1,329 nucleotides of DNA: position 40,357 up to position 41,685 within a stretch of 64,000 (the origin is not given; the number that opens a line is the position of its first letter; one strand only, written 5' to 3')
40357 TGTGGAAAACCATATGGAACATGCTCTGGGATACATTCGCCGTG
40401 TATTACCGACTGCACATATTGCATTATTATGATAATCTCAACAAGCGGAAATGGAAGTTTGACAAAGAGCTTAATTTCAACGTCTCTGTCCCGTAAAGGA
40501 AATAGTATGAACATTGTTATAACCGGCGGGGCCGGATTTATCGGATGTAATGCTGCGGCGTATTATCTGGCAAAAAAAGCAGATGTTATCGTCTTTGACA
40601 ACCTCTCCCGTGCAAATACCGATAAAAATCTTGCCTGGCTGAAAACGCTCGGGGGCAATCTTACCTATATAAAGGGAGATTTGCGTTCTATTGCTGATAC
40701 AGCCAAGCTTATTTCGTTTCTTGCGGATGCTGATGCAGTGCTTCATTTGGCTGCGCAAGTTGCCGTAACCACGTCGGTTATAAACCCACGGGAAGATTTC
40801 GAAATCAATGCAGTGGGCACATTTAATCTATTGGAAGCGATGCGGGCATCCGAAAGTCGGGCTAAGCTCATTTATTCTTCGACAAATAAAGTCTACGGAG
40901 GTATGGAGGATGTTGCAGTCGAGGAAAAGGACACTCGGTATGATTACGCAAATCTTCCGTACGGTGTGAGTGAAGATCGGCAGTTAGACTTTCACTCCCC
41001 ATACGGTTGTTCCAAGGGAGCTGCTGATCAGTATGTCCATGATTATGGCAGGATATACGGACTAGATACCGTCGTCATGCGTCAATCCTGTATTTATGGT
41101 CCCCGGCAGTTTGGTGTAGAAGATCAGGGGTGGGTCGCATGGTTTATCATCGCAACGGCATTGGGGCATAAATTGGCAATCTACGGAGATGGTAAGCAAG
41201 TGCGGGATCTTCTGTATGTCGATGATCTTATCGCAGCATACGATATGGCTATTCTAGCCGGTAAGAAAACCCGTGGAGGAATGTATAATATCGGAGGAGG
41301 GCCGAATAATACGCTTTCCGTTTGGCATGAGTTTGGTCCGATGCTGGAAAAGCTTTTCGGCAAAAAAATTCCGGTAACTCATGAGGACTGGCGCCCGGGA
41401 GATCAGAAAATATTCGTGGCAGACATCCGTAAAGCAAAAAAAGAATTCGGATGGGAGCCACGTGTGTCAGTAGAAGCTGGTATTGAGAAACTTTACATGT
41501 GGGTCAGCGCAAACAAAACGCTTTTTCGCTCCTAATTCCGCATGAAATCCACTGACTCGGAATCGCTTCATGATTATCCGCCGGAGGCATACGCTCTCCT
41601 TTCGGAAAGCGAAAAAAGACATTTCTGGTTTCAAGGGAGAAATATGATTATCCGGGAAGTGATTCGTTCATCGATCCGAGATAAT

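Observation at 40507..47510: Hints of a 3,6-dideoxyhexose-type branch: E1-like dehydrase with His-His active site plus tyvelose-epimerase-like SDR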

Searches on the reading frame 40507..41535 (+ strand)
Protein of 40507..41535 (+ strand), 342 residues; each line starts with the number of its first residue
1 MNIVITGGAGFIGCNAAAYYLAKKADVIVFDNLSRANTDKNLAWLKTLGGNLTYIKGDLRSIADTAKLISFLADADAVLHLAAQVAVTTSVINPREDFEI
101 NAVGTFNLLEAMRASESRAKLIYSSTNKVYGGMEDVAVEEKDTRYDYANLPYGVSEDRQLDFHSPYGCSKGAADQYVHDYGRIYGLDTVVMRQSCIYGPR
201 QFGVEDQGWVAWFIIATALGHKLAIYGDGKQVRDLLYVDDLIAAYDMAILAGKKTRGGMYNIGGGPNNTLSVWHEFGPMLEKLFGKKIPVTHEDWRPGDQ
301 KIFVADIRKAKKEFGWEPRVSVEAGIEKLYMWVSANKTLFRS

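Call 3: search_protein_families(library=ncbifam, proteins=[window:40507-41535:+], max_evalue=0.00001)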
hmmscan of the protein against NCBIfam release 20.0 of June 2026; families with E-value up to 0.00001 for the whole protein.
window:40507-41535:+ (342 aa): 23 families
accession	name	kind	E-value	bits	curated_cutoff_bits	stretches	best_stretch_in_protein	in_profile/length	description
TIGR01181.1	dTDP_gluc_dehyt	equivalog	2.1e-56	191.3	365.1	1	3-341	2-319/321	dTDP-glucose 4,6-dehydratase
TIGR01179.1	galE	equivalog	1e-46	159.3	262.3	1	2-337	1-329/332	UDP-glucose 4-epimerase GalE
NF007490.0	PRK10084.1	subfamily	2e-43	148.7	649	1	1-338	1-339/361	dTDP-glucose 4,6-dehydratase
NF007582.0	PRK10217.1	equivalog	4.8e-39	134.5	698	1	2-341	3-339/355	dTDP-glucose 4,6-dehydratase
TIGR04180.1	EDH_00030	hypoth_equivalog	3.6e-31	108.4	475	1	3-320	1-296/297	NAD-dependent 4,6-dehydratase LegB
NF007956.0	PRK10675.1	subfamily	6.8e-29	101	394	1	1-336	1-332/338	UDP-glucose 4-epimerase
TIGR02622.1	CDP_4_6_dhtase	equivalog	2.8e-23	82.6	278.45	1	2-182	6-170/352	CDP-glucose 4,6-dehydratase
TIGR02197.1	heptose_epim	equivalog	5e-23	81.7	274.6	1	3-333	1-313/316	ADP-glyceromanno-heptose 6-epimerase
NF042422.1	oxyalk_red_OleD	equivalog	4.2e-20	72.4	580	1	1-248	1-214/329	2-alkyl-3-oxoalkanoate reductase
NF011728.1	PRK15181.1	equivalog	8.2e-20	71.1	760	1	4-339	19-344/348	Vi polysaccharide biosynthesis UDP-N-acetylglucosaminuronic acid C-4 epimerase TviC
NF043036.1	ErythonDh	equivalog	2.8e-17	62.9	325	1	1-194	1-177/321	D-erythronate dehydrogenase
NF042423.1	oxyalk_red_Shew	equivalog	1.1e-15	57.6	580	1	3-246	11-216/331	2-alkyl-3-oxoalkanoate reductase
NF008872.0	PRK11908.1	equivalog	1.2e-15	57.5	294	1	2-328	3-330/349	bifunctional UDP-4-keto-pentose/UDP-xylose synthase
TIGR03466.1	HpnA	hypoth_equivalog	2e-12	46.7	367.65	1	2-337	2-298/327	hopanoid-associated sugar epimerase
NF041015.1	UDPsulfquin_syn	equivalog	1.1e-11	44.4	575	1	1-249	1-278/384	UDP-sulfoquinovose synthase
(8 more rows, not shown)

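Call 4: search_protein_families(library=pfam, proteins=[window:40507-41535:+], max_evalue=0.00001)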
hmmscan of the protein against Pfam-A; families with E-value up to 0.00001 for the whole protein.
window:40507-41535:+ (342 aa): 6 families
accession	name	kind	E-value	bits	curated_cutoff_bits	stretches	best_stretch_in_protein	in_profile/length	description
PF16363.11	GDP_Man_Dehyd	-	4e-54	184.7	27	1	5-328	2-331/332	GDP-mannose 4,6 dehydratase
PF01370.27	Epimerase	-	5.8e-52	176.9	20.9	1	3-263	1-240/240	NAD dependent epimerase/dehydratase family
PF01073.25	3Beta_HSD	-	1.3e-17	64.1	22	1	4-253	1-230/280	3-beta hydroxysteroid dehydrogenase/isomerase family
PF07993.18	NAD_binding_4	-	2e-13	50.5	20.1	1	48-241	59-254/258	Male sterility protein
PF04321.23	RmlD_sub_bind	-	2.7e-10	40.3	27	1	1-199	1-154/287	RmlD substrate binding domain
PF02719.21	Polysacc_synt_2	-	1.8e-07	31.1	20.2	1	3-129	1-131/293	Polysaccharide biosynthesis protein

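Call 6: search_solved_structures(query=window:40507-41535:+, show_alignments=2, max_evalue=1e-20)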
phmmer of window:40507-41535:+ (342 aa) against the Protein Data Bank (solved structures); distinct sequences matched with E-value up to 1e-20: 53.
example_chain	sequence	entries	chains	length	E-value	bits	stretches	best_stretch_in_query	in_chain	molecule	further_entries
9rl0_E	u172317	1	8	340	2.6e-100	339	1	2-334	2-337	CDP-tyvelose 2-epimerase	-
1orr_A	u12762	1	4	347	5.5e-97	328.1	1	3-335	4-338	CDP-tyvelose-2-epimerase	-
2hun_A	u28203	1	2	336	1.1e-38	136.4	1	1-337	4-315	336aa long hypothetical dTDP-glucose 4,6-dehydratase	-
4zrm_A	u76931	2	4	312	1.6e-38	135.8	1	1-328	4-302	UDP-glucose 4-epimerase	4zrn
1g1a_A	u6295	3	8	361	2.6e-37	131.9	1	1-337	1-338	DTDP-D-GLUCOSE 4,6-DEHYDRATASE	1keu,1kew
6bi4_A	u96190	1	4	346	3.1e-36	128.3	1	1-338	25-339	dTDP-glucose 4,6-dehydratase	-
6bwl_A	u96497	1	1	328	2e-35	125.6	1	1-336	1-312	Pal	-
8du1_A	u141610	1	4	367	1.4e-33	119.6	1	2-338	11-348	dTDP-glucose 4,6-dehydratase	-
1bxk_A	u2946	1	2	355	4.1e-33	118.1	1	2-340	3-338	PROTEIN (DTDP-GLUCOSE 4,6-DEHYDRATASE)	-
6wjb_A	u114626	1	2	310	3.7e-31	111.6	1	3-331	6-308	NAD-dependent epimerase/dehydratase family protein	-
8vr2_A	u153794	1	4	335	1.5e-30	109.6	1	3-337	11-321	NAD-dependent epimerase/dehydratase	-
6wj9_A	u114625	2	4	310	1.8e-30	109.4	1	3-331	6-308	NAD-dependent epimerase/dehydratase family protein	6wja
7ys8_A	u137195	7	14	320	2.3e-30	109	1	2-329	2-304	UDP-glucose 4-epimerase | UDP-glucose 4-epimerase along with EC 5.1.3.2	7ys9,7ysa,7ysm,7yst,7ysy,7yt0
2p5u_A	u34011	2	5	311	2.6e-29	105.5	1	1-327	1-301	UDP-glucose 4-epimerase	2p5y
1kep_A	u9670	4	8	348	2.7e-29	105.5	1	2-338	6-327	dTDP-D-glucose 4,6-dehydratase | DTDP-GLUCOSE 4,6-DEHYDRATASE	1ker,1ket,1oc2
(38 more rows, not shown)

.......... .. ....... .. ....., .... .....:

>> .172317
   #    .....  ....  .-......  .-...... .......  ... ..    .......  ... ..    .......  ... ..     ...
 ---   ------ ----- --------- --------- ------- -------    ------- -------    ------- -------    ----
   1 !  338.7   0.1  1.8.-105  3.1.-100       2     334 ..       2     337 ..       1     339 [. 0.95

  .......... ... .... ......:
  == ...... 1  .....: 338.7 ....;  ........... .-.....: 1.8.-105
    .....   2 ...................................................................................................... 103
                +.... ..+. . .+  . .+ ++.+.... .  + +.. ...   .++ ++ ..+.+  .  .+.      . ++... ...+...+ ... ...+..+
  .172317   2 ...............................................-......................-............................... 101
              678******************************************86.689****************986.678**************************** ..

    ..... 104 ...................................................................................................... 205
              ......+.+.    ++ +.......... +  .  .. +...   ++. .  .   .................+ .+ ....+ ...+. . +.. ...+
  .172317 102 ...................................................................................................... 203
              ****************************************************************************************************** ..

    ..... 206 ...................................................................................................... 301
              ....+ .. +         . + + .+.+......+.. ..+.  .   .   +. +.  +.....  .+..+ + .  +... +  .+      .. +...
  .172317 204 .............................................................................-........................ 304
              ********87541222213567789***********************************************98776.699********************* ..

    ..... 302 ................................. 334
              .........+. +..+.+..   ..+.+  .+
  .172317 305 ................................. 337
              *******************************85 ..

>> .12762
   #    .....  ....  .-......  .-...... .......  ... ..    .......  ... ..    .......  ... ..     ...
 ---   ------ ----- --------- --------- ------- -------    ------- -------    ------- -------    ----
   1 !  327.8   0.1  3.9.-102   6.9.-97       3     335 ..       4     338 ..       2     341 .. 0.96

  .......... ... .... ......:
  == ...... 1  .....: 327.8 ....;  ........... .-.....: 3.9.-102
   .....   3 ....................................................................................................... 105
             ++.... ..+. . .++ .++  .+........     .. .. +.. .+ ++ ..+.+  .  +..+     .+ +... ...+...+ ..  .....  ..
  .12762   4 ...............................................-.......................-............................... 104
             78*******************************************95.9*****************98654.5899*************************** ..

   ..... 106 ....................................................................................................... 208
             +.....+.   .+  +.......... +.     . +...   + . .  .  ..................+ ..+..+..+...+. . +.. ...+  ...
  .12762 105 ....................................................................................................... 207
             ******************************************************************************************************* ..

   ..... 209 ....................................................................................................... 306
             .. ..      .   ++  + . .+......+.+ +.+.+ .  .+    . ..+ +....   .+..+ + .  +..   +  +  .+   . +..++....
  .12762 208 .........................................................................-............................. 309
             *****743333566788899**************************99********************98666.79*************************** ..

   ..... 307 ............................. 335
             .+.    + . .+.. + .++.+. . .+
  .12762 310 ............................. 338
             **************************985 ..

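Call 64: find_homologous_proteins(query=window:40507-41535:+, max_evalue=1e-30)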
Query window:40507-41535:+ (342 aa): 8000 proteins with E <= 1e-30 among 8000 candidates; the best 120 are listed.
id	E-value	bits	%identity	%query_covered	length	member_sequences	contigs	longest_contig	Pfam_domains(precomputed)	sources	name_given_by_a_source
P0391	1.1e-230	783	100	100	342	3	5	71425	PF04321.24,PF16363.12,PF02719.22,PF01073.26,PF07993.19,PF00106.32,PF01370.28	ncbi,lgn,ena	ncbi:MAG: GDP-mannose 4,6-dehydratase [Patescibacteria group bacterium]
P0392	2.4e-200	683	87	99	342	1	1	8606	PF04321.24,PF16363.12,PF02719.22,PF01073.26,PF07993.19,PF00106.32,PF01370.28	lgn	-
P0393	1.0e-197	674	84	100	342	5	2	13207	PF04321.24,PF16363.12,PF02719.22,PF01073.26,PF07993.19,PF00106.32,PF01370.28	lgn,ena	-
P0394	1.5e-196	670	85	99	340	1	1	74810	PF04321.24,PF16363.12,PF02719.22,PF01073.26,PF07993.19,PF00106.32,PF01370.28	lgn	-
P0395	4.6e-195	665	84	100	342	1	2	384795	PF04321.24,PF16363.12,PF02719.22,PF01073.26,PF07993.19,PF01370.28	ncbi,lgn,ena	-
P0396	5.6e-195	665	85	99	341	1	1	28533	PF04321.24,PF16363.12,PF02719.22,PF01073.26,PF07993.19,PF00106.32,PF01370.28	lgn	-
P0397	2.1e-194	663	84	100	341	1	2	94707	PF04321.24,PF16363.12,PF02719.22,PF01073.26,PF07993.19,PF00106.32,PF01370.28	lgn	-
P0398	4.8e-193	659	84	100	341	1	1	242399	PF04321.24,PF16363.12,PF02719.22,PF01073.26,PF07993.19,PF00106.32,PF01370.28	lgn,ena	-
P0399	4.0e-191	652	83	99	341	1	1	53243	PF04321.24,PF16363.12,PF02719.22,PF01073.26,PF07993.19,PF00106.32,PF01370.28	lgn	-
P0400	4.4e-191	652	84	99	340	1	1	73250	PF04321.24,PF16363.12,PF02719.22,PF01073.26,PF07993.19,PF01370.28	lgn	-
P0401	1.4e-190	651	83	99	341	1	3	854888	PF04321.24,PF16363.12,PF02719.22,PF01073.26,PF07993.19,PF00106.32,PF01370.28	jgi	-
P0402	6.5e-190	648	84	99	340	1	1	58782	PF04321.24,PF16363.12,PF02719.22,PF01073.26,PF07993.19,PF00106.32,PF01370.28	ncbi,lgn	-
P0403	1.4e-188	644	83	99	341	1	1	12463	PF04321.24,PF16363.12,PF02719.22,PF01073.26,PF07993.19,PF00106.32,PF01370.28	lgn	-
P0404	7.0e-188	642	82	99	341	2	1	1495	PF04321.24,PF16363.12,PF02719.22,PF01073.26,PF07993.19,PF00106.32,PF01370.28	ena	-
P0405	1.3e-187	641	82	99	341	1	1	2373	PF04321.24,PF16363.12,PF02719.22,PF01073.26,PF07993.19,PF00106.32,PF01370.28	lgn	-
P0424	2.2e-176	604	76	99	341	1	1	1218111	PF04321.24,PF16363.12,PF02719.22,PF01073.26,PF07993.19,PF00106.32,PF01370.28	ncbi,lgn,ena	-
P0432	9.8e-171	585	73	99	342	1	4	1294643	PF04321.24,PF16363.12,PF02719.22,PF01073.26,PF07993.19,PF00106.32,PF01370.28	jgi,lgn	jgi:CDP-paratose 2-epimerase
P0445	8.0e-164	563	73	99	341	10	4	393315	PF04321.24,PF16363.12,PF02719.22,PF01073.26,PF07993.19,PF01370.28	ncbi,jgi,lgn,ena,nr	ncbi:GDP-mannose 4,6-dehydratase [Candidatus Woesebacteria bacterium]|jgi:CDP-paratose 2-epimerase|n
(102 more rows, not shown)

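Call 65: find_encoding_contigs(protein=P0401, flank=10000, max_places=1)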
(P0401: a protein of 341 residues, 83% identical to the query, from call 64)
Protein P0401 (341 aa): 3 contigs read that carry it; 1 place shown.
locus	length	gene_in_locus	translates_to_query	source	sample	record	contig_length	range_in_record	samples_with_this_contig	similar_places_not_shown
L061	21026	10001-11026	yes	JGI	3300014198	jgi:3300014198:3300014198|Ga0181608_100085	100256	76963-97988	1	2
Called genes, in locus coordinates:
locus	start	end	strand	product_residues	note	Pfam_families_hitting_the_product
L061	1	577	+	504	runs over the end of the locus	-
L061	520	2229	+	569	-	-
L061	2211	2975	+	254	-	PF00535:Glycos_transf_2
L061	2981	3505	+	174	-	-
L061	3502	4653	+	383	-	PF26314:MptA_B_family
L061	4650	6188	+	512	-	-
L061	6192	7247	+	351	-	PF13439:Glyco_transf_4 (weak), PF13579:Glyco_trans_4_4 (weak), PF20706:GT4-conflict, PF00534:Glycos_transf_1, PF13692:Glyco_trans_1_4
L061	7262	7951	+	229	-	PF00535:Glycos_transf_2, PF10111:Glyco_tranf_2_2 (faint), PF13641:Glyco_tranf_2_3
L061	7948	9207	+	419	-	-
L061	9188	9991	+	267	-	PF00535:Glycos_transf_2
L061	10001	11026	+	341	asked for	PF00106:adh_short (faint), PF01073:3Beta_HSD, PF01370:Epimerase, PF02719:Polysacc_synt_2, PF04321:RmlD_sub_bind, PF07993:NAD_binding_4, PF16363:GDP_Man_Dehyd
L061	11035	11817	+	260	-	PF13489:Methyltransf_23, PF13847:Methyltransf_31, PF08241:Methyltransf_11, PF08242:Methyltransf_12, PF13649:Methyltransf_25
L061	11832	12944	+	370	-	PF13439:Glyco_transf_4, PF20706:GT4-conflict, PF00534:Glycos_transf_1, PF13692:Glyco_trans_1_4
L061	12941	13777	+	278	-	PF00535:Glycos_transf_2, PF10111:Glyco_tranf_2_2 (faint)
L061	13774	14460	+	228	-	PF17836:PglD_N (weak), PF25084:LbH_EIF2B (weak), PF25087:GMPPB_C (faint), PF00132:Hexapep (weak)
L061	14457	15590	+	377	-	PF01041:DegT_DnrJ_EryC1, PF00155:Aminotran_1_2, PF01212:Beta_elim_lyase (weak)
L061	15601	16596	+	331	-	PF01370:Epimerase, PF01073:3Beta_HSD (weak), PF16363:GDP_Man_Dehyd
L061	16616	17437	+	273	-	PF01370:Epimerase, PF16363:GDP_Man_Dehyd (faint)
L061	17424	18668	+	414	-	PF00534:Glycos_transf_1, PF13692:Glyco_trans_1_4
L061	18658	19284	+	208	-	PF02353:CMAS (weak), PF13489:Methyltransf_23 (weak), PF13847:Methyltransf_31 (weak), PF08241:Methyltransf_11, PF13649:Methyltransf_25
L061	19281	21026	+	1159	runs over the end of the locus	-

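Call 66: find_encoding_contigs(protein=P0424, flank=10000, max_places=1)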
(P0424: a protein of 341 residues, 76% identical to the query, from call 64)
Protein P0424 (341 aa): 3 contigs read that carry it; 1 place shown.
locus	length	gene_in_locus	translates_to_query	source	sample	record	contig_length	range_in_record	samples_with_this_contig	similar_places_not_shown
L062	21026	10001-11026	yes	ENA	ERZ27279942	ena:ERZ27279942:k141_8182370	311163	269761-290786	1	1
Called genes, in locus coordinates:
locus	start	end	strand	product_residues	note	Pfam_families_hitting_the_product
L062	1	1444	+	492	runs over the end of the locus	PF13231:PMT_2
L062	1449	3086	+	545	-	PF10131:PTPS_related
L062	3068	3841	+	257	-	PF00535:Glycos_transf_2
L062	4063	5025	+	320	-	-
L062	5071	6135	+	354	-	PF13439:Glyco_transf_4, PF13579:Glyco_trans_4_4 (weak), PF00534:Glycos_transf_1, PF13692:Glyco_trans_1_4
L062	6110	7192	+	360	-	-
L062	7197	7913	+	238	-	PF00535:Glycos_transf_2, PF10111:Glyco_tranf_2_2 (weak)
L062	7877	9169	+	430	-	PF01943:Polysacc_synt, PF13440:Polysacc_synt_3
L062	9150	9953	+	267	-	PF00535:Glycos_transf_2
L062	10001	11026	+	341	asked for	PF00106:adh_short (faint), PF01073:3Beta_HSD, PF01370:Epimerase, PF02719:Polysacc_synt_2 (weak), PF04321:RmlD_sub_bind, PF07993:NAD_binding_4, PF16363:GDP_Man_Dehyd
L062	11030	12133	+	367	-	PF13439:Glyco_transf_4, PF20706:GT4-conflict, PF00534:Glycos_transf_1, PF13692:Glyco_trans_1_4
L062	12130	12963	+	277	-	PF00535:Glycos_transf_2, PF10111:Glyco_tranf_2_2 (weak), PF13641:Glyco_tranf_2_3 (weak)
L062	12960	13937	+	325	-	PF01073:3Beta_HSD, PF01370:Epimerase, PF02719:Polysacc_synt_2 (faint), PF16363:GDP_Man_Dehyd, PF13460:NAD_binding_10 (weak), PF07993:NAD_binding_4 (weak)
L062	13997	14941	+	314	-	PF01370:Epimerase, PF02719:Polysacc_synt_2 (faint), PF04321:RmlD_sub_bind (faint), PF01073:3Beta_HSD (faint), PF07993:NAD_binding_4 (faint), PF16363:GDP_Man_Dehyd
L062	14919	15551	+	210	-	PF01209:Ubie_methyltran (weak), PF13489:Methyltransf_23, PF00891:Methyltransf_2 (weak), PF13847:Methyltransf_31, PF08241:Methyltransf_11, PF08242:Methyltransf_12, PF13649:Methyltransf_25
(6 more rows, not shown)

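Call 67: find_encoding_contigs(protein=P0432, flank=10000, max_places=1)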
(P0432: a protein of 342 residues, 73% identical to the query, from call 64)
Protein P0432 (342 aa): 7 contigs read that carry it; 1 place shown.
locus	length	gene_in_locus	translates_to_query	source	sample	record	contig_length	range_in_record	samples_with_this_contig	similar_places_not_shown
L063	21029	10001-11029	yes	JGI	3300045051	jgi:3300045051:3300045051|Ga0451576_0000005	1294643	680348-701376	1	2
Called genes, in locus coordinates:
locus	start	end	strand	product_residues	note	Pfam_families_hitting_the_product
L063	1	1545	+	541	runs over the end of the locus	-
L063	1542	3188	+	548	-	-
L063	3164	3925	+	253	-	PF00535:Glycos_transf_2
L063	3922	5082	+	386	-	-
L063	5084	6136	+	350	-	PF13439:Glyco_transf_4, PF13579:Glyco_trans_4_4, PF00534:Glycos_transf_1, PF13692:Glyco_trans_1_4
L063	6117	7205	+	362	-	PF04188:Mannosyl_trans2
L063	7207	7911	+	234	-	PF00535:Glycos_transf_2, PF10111:Glyco_tranf_2_2 (weak), PF13641:Glyco_tranf_2_3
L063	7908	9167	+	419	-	-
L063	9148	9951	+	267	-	PF00535:Glycos_transf_2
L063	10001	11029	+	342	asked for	PF00106:adh_short (weak), PF01073:3Beta_HSD, PF01370:Epimerase, PF02719:Polysacc_synt_2, PF04321:RmlD_sub_bind, PF07993:NAD_binding_4, PF16363:GDP_Man_Dehyd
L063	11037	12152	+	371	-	PF13439:Glyco_transf_4, PF20706:GT4-conflict, PF00534:Glycos_transf_1, PF13692:Glyco_trans_1_4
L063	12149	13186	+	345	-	PF00535:Glycos_transf_2, PF13641:Glyco_tranf_2_3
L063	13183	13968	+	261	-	-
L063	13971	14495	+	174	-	PF25084:LbH_EIF2B (faint), PF25087:GMPPB_C (faint), PF00132:Hexapep, PF14602:Hexapep_2 (weak)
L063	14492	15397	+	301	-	PF01073:3Beta_HSD, PF01370:Epimerase, PF02719:Polysacc_synt_2 (weak), PF04321:RmlD_sub_bind, PF16363:GDP_Man_Dehyd, PF07993:NAD_binding_4 (weak)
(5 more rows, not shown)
